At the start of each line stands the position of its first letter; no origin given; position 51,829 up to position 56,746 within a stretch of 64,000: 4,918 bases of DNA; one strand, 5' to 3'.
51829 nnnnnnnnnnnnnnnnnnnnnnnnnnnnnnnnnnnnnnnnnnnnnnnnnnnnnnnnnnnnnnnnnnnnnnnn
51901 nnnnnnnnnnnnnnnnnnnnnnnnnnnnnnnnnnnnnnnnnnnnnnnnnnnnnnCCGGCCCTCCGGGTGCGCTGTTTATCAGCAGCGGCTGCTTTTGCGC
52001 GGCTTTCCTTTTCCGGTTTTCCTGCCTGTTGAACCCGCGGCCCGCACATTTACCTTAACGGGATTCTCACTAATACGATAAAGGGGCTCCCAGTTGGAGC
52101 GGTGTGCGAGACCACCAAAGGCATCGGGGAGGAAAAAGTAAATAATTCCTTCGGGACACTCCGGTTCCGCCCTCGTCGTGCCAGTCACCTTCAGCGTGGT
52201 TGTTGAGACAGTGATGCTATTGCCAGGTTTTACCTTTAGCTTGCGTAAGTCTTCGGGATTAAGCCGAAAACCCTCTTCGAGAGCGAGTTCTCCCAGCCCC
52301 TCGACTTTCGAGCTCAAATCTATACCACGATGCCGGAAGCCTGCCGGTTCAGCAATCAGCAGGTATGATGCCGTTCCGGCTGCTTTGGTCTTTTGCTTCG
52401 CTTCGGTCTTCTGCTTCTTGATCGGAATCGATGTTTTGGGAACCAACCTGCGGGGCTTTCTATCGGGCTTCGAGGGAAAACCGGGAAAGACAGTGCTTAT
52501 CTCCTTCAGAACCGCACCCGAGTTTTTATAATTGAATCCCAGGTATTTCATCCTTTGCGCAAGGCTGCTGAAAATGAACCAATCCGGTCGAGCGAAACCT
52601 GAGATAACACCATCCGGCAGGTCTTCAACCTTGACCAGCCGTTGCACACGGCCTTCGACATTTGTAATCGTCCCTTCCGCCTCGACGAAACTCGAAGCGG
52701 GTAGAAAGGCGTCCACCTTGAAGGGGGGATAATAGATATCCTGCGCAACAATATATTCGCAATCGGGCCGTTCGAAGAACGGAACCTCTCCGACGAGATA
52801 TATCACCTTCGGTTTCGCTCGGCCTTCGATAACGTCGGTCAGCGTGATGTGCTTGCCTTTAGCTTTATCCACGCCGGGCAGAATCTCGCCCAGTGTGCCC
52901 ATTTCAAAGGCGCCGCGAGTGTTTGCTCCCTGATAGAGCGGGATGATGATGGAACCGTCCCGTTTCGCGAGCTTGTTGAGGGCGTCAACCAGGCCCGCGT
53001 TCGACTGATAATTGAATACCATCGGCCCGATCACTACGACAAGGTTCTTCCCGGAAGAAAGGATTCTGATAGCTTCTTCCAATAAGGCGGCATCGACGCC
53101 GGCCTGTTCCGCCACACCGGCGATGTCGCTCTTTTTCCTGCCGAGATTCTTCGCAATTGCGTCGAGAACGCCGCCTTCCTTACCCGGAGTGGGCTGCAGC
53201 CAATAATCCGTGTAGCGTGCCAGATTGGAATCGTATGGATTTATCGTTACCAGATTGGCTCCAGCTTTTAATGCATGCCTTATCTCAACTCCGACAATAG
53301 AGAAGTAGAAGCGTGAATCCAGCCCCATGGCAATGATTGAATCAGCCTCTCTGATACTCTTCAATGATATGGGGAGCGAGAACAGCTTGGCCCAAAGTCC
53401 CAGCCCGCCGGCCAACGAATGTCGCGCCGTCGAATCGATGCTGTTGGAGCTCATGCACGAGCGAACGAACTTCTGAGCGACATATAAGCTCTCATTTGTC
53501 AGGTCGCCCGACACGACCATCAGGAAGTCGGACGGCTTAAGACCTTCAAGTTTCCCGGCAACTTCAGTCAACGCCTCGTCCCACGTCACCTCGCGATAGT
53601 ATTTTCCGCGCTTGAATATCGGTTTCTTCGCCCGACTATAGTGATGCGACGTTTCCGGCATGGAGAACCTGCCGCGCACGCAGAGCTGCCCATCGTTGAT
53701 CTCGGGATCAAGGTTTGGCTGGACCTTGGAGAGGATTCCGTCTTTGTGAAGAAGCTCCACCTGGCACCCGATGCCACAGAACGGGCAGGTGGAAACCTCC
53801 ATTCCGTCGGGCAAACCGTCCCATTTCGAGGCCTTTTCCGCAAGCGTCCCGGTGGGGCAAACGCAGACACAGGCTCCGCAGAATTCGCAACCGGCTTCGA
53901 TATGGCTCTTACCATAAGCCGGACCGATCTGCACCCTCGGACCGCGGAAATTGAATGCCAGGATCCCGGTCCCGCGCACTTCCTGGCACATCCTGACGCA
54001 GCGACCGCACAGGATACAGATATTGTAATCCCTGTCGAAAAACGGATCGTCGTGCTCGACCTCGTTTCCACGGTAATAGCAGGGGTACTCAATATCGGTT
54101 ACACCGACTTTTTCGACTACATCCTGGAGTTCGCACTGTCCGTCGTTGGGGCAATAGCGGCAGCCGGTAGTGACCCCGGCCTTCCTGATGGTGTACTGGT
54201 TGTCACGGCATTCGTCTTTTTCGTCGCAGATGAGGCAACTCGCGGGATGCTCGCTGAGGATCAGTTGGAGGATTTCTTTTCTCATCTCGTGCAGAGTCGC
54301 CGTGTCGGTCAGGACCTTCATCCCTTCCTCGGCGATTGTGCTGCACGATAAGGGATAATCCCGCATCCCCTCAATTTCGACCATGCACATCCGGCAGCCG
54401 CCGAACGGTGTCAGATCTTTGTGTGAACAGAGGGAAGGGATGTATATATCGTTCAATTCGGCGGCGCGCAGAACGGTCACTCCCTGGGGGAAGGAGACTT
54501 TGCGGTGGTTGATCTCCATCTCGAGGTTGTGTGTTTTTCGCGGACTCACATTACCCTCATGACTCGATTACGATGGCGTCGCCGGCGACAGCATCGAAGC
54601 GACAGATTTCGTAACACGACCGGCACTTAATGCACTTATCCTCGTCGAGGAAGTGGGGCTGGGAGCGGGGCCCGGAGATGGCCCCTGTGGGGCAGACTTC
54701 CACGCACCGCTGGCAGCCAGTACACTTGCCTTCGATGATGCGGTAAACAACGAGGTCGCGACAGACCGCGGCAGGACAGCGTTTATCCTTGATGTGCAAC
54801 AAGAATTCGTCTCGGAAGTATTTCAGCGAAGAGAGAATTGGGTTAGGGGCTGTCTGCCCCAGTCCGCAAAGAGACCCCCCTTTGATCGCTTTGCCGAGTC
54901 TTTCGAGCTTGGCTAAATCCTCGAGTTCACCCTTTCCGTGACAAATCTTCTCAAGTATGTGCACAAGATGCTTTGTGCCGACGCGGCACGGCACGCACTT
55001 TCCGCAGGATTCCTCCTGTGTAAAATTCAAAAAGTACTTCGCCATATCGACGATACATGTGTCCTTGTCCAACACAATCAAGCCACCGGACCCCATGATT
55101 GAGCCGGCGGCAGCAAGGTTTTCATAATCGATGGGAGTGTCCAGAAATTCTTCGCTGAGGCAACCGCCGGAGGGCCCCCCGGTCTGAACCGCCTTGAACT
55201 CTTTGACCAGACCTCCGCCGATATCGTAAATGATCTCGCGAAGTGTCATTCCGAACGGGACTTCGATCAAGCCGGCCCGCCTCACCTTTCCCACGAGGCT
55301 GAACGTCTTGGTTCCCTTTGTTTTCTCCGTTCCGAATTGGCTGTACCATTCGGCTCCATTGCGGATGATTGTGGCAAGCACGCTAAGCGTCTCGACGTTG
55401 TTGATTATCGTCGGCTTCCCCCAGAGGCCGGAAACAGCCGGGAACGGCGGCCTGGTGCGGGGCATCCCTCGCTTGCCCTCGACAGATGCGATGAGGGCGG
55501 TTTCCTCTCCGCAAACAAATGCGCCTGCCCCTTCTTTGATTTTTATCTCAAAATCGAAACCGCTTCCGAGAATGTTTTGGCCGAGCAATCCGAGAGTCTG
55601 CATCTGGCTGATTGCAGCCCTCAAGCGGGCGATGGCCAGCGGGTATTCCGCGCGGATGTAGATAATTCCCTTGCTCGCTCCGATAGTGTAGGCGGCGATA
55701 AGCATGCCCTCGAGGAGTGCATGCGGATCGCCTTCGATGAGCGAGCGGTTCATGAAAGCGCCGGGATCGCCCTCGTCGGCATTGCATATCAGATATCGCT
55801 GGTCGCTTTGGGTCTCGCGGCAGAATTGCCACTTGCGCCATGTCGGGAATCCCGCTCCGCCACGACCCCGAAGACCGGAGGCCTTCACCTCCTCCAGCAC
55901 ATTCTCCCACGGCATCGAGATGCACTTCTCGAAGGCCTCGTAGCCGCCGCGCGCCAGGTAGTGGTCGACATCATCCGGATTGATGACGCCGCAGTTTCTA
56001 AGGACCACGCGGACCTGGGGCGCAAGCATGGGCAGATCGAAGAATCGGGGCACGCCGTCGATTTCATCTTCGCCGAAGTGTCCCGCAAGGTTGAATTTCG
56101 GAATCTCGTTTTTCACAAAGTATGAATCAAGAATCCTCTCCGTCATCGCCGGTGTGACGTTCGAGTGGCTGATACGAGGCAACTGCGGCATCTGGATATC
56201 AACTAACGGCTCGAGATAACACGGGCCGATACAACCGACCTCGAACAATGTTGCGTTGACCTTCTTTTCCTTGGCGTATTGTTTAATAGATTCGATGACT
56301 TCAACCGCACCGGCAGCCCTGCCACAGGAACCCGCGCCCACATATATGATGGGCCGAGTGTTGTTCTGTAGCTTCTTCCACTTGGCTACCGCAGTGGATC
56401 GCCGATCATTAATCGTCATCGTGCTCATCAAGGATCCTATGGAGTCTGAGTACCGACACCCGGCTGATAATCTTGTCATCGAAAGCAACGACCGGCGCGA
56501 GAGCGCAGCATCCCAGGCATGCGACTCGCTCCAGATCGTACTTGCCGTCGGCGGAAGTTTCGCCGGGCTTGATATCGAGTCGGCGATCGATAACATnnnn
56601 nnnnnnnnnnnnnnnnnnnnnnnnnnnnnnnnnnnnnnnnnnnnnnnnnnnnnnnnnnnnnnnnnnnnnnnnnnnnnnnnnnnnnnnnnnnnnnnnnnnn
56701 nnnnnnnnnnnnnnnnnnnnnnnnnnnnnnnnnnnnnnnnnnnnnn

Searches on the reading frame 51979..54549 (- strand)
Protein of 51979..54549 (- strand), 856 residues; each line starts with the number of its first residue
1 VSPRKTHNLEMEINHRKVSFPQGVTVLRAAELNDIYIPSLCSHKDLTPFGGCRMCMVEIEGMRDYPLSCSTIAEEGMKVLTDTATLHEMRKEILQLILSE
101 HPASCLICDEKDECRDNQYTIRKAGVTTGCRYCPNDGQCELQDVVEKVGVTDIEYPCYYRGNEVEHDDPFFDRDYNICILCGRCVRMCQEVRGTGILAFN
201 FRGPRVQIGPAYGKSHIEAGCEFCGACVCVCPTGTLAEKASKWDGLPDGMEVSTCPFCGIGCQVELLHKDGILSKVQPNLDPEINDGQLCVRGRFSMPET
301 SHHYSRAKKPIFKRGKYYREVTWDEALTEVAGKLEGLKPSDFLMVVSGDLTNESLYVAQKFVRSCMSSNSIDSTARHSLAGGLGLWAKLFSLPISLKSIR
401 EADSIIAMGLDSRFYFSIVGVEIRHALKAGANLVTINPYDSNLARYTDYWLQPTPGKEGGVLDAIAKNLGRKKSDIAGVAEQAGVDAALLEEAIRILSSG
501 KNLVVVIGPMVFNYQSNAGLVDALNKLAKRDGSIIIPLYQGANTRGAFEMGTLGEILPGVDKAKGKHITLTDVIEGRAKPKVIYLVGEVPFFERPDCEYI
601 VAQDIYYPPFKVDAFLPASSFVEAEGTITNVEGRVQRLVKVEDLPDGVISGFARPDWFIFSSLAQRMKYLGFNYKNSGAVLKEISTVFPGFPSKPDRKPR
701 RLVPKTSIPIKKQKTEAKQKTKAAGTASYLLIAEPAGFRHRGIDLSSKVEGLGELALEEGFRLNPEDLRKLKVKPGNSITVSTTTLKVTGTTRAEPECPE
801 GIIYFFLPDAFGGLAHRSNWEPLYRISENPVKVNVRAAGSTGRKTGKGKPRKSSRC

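Call 64: search_protein_families(library=pfam, proteins=[window:51979-54549:-], max_evalue=0.00001)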
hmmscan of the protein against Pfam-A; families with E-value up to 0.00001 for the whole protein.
window:51979-54549:- (856 aa): 6 families
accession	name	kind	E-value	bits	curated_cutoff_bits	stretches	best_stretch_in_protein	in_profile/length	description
PF00384.28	Molybdopterin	-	2.5e-30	106.2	24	1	306-665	1-352/353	Molybdopterin oxidoreductase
PF13510.11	Fer2_4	-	2.6e-16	59.9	22.8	1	9-83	4-81/82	2Fe-2S iron-sulfur cluster binding domain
PF10588.14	NADH-G_4Fe-4S_3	-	3.8e-13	49.2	27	1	90-114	1-25/40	NADH-ubiquinone oxidoreductase-G iron-sulfur binding region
PF04879.21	Molybdop_Fe4S4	-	1.2e-11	44.9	22.7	1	253-297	6-50/55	Molybdopterin oxidoreductase Fe4S4 domain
PF22117.2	Fer4_Nqo3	-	2.4e-07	31.3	27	1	170-236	3-66/67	NADH-quinone oxidoreductase subunit 3, ferredoxin-like domain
PF00111.32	Fer2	-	3.3e-06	27.4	21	1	16-72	8-75/77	2Fe-2S iron-sulfur cluster binding domain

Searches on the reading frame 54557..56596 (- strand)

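Call 64: search_protein_families(library=pfam, proteins=[window:54557-56596:-], max_evalue=0.00001)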
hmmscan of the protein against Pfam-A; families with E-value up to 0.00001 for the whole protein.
window:54557-56596:- (679 aa): 9 families
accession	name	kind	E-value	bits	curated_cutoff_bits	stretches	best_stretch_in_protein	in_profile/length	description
PF01512.22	Complex1_51K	-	4.3e-47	160.2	31.2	1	237-406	1-147/150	Nuo51 FMN-binding domain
PF10589.14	NADH_4Fe-4S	-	2.2e-33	114.4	23.5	1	517-601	1-85/85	NADH-ubiquinone oxidoreductase-F iron-sulfur binding region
PF00037.32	Fer4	-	2.8e-12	46.4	21.1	1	619-641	2-24/24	4Fe-4S binding domain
PF13187.11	Fer4_9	-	1.3e-07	31.9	27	1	624-667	1-49/52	4Fe-4S dicluster domain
PF13237.11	Fer4_10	-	1.9e-07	31.3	25.5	1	620-665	4-52/53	4Fe-4S dicluster domain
PF12838.12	Fer4_7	-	7.5e-07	30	27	1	624-669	1-52/52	4Fe-4S dicluster domain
PF12837.12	Fer4_6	-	1.3e-06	28.5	25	0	620-640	4-24/24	4Fe-4S binding domain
PF12797.12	Fer4_2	-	3.2e-06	27.2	24.5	0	620-637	5-22/22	4Fe-4S binding domain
PF14697.11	Fer4_21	-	6e-06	26.7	35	0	617-640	33-57/59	4Fe-4S dicluster domain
